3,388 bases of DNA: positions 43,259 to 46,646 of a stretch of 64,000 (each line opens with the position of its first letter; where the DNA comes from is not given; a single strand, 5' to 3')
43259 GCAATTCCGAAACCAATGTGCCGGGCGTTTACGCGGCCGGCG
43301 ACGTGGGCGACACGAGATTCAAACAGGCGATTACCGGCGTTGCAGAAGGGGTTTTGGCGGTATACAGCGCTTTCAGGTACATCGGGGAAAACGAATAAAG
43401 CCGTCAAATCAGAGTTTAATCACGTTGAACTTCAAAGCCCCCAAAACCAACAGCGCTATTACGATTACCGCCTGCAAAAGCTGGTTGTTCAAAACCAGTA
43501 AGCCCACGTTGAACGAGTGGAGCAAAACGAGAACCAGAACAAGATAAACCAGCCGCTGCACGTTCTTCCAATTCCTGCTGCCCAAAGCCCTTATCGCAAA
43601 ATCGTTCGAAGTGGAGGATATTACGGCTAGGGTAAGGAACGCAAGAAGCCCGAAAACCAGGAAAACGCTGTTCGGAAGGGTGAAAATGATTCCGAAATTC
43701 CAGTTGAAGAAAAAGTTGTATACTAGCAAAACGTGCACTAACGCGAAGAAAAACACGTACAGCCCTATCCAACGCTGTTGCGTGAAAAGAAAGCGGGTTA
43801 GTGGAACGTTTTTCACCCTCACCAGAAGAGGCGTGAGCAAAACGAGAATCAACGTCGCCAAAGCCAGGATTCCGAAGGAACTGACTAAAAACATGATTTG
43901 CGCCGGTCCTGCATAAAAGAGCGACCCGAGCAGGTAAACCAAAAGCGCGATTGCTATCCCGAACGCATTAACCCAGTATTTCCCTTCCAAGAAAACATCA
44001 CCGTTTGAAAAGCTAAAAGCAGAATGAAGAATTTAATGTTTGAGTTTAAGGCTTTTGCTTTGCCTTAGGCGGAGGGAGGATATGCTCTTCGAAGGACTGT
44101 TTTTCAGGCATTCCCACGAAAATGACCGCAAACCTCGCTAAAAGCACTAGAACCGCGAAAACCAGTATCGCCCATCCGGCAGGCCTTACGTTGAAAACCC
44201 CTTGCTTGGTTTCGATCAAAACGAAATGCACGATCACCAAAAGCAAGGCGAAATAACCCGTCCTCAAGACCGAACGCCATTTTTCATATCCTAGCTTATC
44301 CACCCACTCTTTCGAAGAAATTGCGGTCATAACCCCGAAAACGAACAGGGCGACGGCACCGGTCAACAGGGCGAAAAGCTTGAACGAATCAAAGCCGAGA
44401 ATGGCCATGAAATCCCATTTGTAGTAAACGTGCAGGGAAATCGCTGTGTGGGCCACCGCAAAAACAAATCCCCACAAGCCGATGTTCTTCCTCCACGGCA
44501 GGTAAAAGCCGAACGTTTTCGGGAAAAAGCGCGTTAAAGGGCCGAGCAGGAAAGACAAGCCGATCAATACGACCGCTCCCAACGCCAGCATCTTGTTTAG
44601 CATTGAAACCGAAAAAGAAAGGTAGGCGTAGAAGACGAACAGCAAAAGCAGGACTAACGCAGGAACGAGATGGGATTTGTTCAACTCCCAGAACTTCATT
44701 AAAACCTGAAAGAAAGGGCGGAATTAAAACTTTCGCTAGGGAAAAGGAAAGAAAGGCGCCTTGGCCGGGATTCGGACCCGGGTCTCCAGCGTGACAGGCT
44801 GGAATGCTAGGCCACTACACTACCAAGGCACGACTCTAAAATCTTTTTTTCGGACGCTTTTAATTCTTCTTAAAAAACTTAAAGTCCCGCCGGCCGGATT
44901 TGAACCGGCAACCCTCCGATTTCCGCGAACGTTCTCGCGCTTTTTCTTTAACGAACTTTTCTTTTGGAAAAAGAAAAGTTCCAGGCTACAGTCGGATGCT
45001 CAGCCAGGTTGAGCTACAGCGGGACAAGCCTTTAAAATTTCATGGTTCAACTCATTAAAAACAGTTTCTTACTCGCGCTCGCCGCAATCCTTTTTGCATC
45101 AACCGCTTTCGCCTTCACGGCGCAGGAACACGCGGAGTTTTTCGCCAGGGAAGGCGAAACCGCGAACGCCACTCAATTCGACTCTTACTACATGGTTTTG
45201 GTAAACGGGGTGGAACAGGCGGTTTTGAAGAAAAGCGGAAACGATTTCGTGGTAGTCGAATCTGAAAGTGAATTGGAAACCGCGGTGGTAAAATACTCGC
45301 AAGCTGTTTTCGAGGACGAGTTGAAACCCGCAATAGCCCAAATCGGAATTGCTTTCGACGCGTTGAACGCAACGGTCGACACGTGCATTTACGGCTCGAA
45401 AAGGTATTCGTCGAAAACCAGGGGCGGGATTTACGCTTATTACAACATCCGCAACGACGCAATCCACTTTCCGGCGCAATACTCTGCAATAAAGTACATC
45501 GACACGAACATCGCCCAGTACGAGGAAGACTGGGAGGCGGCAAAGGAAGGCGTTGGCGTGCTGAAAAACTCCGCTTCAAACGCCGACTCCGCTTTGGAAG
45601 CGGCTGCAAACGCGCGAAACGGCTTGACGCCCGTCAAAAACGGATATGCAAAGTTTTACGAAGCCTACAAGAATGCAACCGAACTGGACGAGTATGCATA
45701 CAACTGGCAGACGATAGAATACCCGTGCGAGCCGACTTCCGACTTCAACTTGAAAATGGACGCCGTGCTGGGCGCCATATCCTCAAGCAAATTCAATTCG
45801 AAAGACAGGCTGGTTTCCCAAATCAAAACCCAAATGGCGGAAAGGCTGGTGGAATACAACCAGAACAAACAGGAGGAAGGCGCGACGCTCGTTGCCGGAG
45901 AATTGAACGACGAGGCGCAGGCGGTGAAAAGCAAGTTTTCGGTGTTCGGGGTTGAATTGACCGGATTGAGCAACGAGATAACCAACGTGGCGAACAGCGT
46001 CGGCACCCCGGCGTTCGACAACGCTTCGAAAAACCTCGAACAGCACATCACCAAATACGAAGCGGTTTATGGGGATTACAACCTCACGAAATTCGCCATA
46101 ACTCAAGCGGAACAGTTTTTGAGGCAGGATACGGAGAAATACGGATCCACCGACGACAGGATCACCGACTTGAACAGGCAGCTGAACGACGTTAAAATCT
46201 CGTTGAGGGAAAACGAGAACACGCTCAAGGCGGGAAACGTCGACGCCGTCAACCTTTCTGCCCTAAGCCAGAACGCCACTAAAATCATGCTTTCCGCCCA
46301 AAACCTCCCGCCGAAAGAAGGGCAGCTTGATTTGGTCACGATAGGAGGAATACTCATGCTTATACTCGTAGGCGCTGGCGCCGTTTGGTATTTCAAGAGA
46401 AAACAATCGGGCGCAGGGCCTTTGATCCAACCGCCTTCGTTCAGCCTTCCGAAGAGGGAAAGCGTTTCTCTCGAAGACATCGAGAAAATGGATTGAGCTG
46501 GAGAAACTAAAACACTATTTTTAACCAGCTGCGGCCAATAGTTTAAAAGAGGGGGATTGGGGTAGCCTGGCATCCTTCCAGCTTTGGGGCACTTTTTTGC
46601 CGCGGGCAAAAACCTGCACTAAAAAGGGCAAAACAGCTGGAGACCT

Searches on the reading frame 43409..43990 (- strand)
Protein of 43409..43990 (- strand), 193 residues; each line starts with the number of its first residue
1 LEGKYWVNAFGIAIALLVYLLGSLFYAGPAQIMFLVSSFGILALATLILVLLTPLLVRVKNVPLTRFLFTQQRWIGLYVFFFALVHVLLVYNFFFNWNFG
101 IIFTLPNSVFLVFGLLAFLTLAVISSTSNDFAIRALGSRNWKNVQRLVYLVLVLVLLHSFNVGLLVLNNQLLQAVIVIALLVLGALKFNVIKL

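Call 75: search_protein_families(library=pfam, proteins=[window:43409-43990:-], max_evalue=0.01)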
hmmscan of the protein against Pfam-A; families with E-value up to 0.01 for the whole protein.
window:43409-43990:- (193 aa): 1 family
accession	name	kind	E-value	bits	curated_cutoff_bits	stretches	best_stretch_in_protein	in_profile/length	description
PF01794.25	Ferric_reduct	-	4.8e-10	40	28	1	39-155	1-120/121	Ferric reductase like transmembrane component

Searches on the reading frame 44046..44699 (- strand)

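Call 75: search_protein_families(library=pfam, proteins=[window:44046-44699:-], max_evalue=0.01)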
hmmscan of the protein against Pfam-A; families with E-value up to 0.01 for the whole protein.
window:44046-44699:- (217 aa): 1 family
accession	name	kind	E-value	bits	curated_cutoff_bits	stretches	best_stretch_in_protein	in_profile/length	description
PF01794.25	Ferric_reduct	-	5.2e-09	36.6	28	1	41-155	4-120/121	Ferric reductase like transmembrane component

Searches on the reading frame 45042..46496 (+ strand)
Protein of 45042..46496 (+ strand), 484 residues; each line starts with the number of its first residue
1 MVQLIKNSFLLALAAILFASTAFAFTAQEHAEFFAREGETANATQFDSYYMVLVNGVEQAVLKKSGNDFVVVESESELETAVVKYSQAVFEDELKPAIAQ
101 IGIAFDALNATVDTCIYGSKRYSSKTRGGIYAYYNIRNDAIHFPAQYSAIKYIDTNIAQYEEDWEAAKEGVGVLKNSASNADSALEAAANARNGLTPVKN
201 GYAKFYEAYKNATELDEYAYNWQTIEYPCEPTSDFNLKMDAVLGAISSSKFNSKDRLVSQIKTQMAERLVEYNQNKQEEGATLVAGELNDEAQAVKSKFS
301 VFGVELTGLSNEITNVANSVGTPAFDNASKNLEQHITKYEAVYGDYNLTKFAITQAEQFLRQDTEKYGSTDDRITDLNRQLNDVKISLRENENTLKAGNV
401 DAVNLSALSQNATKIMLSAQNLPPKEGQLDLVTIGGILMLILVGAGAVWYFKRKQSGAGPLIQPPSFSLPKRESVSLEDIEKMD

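Call 75: search_protein_families(library=pfam, proteins=[window:45042-46496:+], max_evalue=0.01)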
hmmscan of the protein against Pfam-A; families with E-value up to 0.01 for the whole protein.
window:45042-46496:+ (484 aa): 0 families

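Call 93: search_protein_families(library=ncbifam, proteins=[window:45042-46496:+], max_evalue=10)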
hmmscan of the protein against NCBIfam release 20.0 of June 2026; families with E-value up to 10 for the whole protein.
window:45042-46496:+ (484 aa): 6 families
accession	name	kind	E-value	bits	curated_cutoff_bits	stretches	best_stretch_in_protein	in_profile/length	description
NF002572.0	PRK02224.1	equivalog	0.0042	15.4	1087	1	150-399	215-453/888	DNA double-strand break repair ATPase Rad50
NF005323.0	PRK06853.1-3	equivalog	0.0096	15.9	238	2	241-284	152-195/197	indolepyruvate oxidoreductase subunit beta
NF007752.0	PRK10433.1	equivalog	0.022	14.2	212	1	283-382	93-189/228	tRNA/rRNA methyltransferase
NF041344.1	XopF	subfamily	0.025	13.3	500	1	254-394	406-542/549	XopF/Hpa4 family type III secretion system effector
NF003034.1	PRK03918.1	equivalog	0.12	10.2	700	1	283-397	543-651/878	DNA double-strand break repair ATPase Rad50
TIGR01167.1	LPXTG_anchor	domain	2.3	9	15.9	1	433-455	14-33/34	LPXTG cell wall anchor domain-containing protein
